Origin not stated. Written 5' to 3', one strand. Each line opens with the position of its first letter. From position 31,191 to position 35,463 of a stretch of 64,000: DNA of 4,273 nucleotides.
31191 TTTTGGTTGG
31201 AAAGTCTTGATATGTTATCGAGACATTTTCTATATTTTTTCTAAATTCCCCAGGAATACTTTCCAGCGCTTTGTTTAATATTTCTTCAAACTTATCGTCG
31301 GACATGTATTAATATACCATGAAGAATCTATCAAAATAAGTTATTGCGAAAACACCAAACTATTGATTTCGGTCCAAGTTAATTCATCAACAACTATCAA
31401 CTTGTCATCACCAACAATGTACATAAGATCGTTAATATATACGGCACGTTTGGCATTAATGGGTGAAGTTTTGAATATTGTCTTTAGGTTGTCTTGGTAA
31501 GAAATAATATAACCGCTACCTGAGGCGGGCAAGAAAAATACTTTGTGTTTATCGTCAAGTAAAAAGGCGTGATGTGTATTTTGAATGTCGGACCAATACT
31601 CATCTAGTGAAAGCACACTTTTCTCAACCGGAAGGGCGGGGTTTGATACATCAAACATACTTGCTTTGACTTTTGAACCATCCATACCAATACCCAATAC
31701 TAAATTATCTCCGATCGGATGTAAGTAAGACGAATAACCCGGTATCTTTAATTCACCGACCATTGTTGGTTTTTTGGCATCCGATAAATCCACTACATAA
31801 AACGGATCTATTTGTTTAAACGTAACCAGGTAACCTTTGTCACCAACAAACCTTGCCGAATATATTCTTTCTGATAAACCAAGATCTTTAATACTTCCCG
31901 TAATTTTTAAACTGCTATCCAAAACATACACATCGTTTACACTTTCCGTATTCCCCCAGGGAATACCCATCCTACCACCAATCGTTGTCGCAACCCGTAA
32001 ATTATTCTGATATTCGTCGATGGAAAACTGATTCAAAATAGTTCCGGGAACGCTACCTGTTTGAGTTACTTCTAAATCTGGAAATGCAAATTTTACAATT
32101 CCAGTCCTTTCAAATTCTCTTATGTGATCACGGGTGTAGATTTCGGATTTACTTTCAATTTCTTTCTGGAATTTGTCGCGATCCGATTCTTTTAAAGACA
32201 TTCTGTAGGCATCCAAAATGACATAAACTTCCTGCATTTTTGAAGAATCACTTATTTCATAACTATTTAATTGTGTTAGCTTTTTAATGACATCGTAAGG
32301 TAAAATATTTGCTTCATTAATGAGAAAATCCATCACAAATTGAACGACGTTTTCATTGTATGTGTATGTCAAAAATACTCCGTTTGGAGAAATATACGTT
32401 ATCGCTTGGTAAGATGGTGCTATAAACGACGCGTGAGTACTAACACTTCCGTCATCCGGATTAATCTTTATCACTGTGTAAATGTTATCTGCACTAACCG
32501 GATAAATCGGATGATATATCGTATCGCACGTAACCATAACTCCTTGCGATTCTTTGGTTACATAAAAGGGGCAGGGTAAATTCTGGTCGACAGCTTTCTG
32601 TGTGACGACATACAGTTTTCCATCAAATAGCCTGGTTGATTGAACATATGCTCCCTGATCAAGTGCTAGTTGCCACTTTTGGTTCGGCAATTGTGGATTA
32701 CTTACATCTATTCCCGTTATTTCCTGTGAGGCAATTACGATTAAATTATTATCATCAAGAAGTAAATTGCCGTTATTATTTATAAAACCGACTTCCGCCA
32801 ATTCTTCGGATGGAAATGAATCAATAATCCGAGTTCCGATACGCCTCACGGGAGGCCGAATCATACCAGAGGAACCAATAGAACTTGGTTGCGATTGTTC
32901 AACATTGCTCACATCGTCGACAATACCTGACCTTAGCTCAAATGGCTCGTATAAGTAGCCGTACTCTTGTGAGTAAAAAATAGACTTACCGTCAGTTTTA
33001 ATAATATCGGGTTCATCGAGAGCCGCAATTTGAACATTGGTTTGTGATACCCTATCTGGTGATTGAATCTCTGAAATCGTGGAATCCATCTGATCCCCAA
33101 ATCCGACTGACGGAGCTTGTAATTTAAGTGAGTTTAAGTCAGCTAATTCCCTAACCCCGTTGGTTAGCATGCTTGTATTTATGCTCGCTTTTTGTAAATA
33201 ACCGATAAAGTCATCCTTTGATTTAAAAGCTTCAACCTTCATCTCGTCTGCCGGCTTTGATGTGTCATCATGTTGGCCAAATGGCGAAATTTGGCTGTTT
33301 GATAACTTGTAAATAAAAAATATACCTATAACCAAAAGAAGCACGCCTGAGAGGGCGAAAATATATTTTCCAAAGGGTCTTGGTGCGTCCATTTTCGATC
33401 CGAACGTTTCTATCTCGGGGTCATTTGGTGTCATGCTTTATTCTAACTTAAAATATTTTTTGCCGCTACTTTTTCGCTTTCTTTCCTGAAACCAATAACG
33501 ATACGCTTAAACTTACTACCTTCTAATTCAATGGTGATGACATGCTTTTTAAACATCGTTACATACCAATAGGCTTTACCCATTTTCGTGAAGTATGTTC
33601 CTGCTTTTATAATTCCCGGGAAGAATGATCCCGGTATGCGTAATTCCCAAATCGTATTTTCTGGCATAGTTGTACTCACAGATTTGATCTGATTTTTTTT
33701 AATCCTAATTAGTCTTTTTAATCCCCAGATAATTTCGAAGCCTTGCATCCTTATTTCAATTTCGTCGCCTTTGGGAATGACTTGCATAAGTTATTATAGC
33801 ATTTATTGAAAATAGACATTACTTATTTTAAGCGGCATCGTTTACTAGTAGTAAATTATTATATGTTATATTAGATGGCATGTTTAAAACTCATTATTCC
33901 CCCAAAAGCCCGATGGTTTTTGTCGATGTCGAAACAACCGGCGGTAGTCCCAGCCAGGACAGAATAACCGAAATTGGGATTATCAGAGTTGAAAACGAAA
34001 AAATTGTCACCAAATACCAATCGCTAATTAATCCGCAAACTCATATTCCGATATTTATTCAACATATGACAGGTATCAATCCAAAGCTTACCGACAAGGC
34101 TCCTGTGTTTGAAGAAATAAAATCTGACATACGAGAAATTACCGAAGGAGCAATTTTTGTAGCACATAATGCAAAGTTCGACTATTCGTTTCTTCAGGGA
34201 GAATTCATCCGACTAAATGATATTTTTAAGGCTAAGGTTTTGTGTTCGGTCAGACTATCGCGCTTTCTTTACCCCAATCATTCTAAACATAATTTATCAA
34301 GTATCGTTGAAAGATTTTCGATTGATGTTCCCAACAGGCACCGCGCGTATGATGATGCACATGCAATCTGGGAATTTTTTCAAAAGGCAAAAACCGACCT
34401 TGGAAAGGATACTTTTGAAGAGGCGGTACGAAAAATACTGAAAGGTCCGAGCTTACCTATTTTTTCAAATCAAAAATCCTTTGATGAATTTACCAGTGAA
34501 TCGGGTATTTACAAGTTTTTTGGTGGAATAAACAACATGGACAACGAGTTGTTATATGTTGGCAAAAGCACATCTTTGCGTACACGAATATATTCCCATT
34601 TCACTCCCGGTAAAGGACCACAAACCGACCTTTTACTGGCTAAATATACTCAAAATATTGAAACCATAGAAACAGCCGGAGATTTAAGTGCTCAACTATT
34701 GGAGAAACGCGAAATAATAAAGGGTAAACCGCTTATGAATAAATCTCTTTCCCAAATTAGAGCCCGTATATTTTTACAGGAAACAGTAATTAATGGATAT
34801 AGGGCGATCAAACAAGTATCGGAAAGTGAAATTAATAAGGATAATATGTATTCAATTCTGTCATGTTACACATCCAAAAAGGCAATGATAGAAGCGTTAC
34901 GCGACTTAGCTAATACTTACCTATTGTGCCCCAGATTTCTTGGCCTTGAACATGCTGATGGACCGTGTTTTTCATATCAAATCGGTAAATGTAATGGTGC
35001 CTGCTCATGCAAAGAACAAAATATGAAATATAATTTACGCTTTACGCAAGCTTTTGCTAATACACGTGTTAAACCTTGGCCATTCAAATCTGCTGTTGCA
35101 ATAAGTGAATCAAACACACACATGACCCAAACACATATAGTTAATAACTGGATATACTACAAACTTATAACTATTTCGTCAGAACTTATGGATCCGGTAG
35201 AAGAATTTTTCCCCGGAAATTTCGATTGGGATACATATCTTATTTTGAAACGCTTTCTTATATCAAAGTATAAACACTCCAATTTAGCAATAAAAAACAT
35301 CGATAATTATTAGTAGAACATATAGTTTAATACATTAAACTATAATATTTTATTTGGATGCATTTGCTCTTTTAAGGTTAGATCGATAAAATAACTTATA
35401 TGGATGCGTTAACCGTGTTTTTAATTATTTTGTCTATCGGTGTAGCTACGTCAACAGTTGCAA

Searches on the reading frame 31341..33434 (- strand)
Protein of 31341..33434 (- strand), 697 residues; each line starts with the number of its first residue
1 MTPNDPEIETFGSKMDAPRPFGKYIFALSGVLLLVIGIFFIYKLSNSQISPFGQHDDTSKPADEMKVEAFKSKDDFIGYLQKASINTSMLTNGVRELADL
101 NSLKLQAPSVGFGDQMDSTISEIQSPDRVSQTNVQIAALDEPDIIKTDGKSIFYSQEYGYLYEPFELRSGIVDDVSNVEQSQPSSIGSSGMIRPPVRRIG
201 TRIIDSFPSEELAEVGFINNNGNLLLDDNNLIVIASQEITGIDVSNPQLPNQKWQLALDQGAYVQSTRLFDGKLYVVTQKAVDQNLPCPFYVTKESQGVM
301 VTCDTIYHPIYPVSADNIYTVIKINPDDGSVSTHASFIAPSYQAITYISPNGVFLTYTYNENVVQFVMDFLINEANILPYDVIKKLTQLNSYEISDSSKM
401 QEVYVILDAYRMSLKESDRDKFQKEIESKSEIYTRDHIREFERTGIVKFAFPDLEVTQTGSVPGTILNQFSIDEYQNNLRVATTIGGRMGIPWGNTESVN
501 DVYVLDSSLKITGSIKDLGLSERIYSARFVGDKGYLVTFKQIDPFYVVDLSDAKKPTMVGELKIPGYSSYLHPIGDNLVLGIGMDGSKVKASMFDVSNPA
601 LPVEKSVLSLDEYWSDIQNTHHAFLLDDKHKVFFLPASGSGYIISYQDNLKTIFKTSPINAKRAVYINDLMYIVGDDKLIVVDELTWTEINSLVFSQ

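Call 57: search_protein_families(library=pfam, proteins=[window:31341-33434:-], max_evalue=0.0001)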
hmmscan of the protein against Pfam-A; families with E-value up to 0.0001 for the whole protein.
window:31341-33434:- (697 aa): 1 family
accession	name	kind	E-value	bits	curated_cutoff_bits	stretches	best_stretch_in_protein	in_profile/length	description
PF09826.15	Beta_propel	-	3.7e-98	330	22.4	1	130-683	2-491/495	Beta propeller domain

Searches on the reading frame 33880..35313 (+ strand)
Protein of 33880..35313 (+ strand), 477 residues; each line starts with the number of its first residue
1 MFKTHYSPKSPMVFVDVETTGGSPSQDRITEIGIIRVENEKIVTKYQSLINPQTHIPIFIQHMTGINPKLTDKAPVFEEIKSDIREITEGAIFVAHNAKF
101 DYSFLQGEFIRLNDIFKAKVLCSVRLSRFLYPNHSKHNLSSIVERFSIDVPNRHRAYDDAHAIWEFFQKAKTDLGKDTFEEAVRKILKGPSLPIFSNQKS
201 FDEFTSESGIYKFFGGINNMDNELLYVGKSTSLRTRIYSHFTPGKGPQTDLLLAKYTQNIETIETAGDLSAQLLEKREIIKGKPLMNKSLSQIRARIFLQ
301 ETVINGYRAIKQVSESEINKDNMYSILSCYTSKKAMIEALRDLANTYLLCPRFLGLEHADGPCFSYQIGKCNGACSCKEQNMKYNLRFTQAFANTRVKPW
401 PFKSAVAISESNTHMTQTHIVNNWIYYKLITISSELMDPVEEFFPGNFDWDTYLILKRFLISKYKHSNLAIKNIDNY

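Call 57: search_protein_families(library=pfam, proteins=[window:33880-35313:+], max_evalue=0.0001)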
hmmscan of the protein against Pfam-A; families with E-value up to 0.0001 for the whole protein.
window:33880-35313:+ (477 aa): 2 families
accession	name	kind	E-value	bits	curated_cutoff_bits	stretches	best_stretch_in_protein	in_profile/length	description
PF00929.31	RNase_T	-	5.5e-32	112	24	1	13-166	1-163/164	Exonuclease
PF13482.12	RNase_H_2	-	5e-05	23.7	22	0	13-150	1-117/165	RNase_H superfamily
